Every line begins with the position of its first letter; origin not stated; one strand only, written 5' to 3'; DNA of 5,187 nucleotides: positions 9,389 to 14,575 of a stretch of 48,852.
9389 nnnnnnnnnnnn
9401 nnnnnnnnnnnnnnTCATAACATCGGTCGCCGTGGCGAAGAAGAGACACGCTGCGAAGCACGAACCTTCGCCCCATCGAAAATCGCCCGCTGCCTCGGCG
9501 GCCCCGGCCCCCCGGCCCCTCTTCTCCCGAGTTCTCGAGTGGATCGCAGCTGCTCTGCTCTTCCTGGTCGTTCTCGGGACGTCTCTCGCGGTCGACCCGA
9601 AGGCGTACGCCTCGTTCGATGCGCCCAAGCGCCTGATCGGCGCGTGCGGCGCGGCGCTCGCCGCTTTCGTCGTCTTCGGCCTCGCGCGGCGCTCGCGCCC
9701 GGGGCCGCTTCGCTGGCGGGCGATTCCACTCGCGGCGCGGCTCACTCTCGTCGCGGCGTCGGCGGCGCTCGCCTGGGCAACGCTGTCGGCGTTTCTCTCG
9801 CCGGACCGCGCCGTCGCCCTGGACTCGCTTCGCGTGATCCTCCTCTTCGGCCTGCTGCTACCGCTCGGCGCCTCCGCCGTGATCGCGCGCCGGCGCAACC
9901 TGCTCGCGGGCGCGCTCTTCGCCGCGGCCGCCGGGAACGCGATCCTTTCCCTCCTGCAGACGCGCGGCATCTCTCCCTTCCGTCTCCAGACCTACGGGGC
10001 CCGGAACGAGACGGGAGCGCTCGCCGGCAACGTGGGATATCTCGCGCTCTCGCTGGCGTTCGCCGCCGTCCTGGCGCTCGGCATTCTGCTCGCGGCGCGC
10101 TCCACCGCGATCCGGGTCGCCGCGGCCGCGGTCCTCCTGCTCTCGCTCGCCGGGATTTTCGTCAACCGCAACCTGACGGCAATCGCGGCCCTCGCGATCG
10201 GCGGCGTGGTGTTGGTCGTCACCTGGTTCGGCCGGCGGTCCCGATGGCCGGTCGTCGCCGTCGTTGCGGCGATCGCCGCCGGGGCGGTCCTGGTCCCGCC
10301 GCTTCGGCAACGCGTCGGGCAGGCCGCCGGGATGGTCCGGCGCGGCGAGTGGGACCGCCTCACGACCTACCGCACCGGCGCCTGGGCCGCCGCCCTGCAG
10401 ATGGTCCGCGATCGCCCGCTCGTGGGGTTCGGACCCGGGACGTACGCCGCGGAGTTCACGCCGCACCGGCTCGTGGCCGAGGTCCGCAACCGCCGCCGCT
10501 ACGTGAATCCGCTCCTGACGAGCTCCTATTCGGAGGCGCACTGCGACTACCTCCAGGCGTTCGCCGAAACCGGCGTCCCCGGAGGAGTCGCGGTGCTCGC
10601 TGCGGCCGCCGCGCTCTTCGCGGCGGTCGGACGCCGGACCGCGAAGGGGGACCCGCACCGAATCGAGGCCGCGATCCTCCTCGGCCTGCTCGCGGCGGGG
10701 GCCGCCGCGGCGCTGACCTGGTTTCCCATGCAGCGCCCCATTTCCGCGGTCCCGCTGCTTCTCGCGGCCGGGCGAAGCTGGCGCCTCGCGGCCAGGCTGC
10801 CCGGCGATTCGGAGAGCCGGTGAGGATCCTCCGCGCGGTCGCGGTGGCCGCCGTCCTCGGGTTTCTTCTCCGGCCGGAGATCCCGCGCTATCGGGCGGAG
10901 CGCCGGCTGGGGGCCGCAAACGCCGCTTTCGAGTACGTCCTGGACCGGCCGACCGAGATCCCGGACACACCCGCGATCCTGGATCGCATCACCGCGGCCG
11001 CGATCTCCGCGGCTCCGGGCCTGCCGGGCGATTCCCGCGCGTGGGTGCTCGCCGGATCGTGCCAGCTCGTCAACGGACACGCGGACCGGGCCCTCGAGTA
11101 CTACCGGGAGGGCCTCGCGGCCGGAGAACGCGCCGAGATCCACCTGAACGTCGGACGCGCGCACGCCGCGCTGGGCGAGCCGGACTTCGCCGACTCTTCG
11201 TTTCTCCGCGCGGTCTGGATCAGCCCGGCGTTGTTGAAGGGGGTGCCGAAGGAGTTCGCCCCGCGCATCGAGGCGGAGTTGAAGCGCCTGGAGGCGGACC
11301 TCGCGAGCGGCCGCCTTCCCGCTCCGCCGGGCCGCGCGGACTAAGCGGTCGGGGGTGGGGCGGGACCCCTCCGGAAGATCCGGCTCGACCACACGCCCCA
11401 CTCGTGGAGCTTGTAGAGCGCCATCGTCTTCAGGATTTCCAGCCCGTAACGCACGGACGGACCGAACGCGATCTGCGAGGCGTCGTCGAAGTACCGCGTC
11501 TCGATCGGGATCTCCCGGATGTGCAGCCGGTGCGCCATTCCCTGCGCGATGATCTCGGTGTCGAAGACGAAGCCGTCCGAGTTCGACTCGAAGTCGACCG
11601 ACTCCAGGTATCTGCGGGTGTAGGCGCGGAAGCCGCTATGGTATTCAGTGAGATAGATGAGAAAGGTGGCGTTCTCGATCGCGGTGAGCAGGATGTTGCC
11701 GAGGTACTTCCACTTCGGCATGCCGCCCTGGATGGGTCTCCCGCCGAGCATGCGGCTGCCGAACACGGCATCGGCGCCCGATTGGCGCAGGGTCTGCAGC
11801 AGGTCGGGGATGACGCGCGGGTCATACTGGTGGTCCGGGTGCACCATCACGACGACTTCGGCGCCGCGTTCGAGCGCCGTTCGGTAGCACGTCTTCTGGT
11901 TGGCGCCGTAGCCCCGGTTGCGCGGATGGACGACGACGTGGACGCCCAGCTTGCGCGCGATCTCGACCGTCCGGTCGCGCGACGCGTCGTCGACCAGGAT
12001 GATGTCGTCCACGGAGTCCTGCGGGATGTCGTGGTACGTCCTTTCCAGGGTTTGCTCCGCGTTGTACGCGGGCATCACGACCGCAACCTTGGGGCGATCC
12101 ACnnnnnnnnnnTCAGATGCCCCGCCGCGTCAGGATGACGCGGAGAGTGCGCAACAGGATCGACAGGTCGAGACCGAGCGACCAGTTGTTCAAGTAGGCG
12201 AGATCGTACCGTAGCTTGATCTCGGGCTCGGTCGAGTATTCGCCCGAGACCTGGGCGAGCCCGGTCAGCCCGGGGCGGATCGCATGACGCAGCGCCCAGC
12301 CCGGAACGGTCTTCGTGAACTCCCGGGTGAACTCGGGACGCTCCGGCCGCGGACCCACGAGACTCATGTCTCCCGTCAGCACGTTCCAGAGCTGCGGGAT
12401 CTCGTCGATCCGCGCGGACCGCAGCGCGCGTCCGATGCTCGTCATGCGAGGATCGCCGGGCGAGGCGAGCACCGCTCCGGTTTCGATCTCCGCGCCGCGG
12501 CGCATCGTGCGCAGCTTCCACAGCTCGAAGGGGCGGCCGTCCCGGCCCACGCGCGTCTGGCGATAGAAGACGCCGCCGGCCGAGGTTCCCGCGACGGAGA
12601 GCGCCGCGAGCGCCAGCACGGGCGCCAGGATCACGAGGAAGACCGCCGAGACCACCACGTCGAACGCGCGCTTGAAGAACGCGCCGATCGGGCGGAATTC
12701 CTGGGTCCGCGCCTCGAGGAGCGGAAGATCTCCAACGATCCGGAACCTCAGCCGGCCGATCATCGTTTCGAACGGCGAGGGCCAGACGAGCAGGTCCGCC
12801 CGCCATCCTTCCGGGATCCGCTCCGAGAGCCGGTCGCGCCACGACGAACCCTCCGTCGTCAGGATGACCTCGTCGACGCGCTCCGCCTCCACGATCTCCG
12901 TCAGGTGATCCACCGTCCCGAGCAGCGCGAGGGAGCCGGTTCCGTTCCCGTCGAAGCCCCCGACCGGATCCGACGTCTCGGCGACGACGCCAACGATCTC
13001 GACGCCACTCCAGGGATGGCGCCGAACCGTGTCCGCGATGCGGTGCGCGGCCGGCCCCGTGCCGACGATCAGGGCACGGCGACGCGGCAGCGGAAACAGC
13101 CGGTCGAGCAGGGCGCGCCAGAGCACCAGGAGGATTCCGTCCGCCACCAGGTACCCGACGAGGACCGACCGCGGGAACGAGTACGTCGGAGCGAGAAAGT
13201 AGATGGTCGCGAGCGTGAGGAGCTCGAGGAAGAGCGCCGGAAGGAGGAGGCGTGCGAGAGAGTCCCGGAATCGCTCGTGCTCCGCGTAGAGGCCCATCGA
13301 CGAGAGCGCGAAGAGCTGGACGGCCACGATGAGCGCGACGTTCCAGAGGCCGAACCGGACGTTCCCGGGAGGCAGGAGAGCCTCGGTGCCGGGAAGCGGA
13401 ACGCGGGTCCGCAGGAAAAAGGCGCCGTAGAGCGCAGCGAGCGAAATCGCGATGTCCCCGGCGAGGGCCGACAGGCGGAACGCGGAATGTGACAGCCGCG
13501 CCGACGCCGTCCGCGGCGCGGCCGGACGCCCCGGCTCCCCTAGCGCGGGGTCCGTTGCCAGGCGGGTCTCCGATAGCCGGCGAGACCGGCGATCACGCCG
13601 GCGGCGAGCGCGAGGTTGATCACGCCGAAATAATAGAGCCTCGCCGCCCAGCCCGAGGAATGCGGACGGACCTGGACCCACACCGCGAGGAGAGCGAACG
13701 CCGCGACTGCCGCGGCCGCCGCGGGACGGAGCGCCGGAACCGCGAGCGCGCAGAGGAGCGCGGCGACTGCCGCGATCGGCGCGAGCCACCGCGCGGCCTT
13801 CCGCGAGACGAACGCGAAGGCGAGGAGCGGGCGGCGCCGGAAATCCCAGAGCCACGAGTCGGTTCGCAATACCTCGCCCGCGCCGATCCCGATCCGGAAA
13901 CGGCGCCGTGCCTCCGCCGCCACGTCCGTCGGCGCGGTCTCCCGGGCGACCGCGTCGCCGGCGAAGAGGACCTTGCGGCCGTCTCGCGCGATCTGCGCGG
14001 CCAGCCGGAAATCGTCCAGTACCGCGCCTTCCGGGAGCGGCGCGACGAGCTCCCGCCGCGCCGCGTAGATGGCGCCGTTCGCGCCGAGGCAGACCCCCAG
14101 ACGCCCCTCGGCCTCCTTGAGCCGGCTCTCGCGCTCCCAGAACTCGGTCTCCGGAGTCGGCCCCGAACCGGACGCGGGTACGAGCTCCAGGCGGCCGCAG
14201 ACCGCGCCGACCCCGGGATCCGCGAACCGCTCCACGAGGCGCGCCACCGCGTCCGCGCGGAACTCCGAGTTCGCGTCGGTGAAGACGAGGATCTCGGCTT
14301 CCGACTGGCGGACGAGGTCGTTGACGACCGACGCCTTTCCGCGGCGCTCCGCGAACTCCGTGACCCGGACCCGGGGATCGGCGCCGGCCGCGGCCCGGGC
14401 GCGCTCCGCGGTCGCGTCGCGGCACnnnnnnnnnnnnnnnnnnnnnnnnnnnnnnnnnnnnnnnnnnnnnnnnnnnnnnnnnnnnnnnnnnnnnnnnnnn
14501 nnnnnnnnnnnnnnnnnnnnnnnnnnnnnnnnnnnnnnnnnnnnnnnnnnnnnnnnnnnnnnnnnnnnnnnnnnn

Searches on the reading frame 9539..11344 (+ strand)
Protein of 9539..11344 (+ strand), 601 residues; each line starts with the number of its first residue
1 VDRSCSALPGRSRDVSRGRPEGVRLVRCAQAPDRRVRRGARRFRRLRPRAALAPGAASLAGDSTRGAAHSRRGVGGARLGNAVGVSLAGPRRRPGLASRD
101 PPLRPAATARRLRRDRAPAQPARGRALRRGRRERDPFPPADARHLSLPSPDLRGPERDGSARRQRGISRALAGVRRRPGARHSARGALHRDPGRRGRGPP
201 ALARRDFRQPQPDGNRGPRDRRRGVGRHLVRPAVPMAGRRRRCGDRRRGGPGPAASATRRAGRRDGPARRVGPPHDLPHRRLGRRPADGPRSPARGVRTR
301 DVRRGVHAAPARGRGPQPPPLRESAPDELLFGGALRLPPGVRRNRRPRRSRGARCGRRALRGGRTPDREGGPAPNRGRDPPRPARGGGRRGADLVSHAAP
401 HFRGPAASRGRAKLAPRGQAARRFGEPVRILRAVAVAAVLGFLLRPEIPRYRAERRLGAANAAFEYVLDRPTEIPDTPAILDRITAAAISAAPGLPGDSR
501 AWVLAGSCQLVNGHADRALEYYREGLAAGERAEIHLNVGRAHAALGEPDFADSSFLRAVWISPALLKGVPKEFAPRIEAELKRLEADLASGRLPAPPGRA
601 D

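Call 33: search_protein_families(library=pfam, proteins=[window:9539-11344:+], max_evalue=0.001)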
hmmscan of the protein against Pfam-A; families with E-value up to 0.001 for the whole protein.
window:9539-11344:+ (601 aa): 1 family
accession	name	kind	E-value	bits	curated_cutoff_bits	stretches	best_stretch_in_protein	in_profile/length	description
PF07719.23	TPR_2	-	0.00026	21.3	27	0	500-527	2-29/34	Tetratricopeptide repeat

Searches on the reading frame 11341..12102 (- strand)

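Call 33: search_protein_families(library=pfam, proteins=[window:11341-12102:-], max_evalue=0.001)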
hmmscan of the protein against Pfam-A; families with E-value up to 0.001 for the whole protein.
window:11341-12102:- (253 aa): 3 families
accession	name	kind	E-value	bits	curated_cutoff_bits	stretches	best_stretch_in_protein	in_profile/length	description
PF00535.33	Glycos_transf_2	-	8.7e-26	91.3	23.3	1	8-168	2-166/168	Glycosyl transferase family 2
PF13641.12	Glyco_tranf_2_3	-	1.4e-05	25.7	27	1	4-114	1-120/230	Glycosyltransferase like family 2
PF12804.13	NTP_transf_3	-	0.00085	20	27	1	14-115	22-121/160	MobA-like NTP transferase domain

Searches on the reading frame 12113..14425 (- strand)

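Call 33: search_protein_families(library=pfam, proteins=[window:12113-14425:-], max_evalue=0.001)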
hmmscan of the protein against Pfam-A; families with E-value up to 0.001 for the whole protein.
window:12113-14425:- (770 aa): 2 families
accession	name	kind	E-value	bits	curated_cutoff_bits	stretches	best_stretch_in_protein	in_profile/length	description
PF02397.22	Bac_transf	-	3.5e-61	206.3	27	1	585-765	1-178/179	Bacterial sugar transferase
PF13727.12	CoA_binding_3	-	5.3e-12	46.5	25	1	378-523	4-148/175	CoA-binding domain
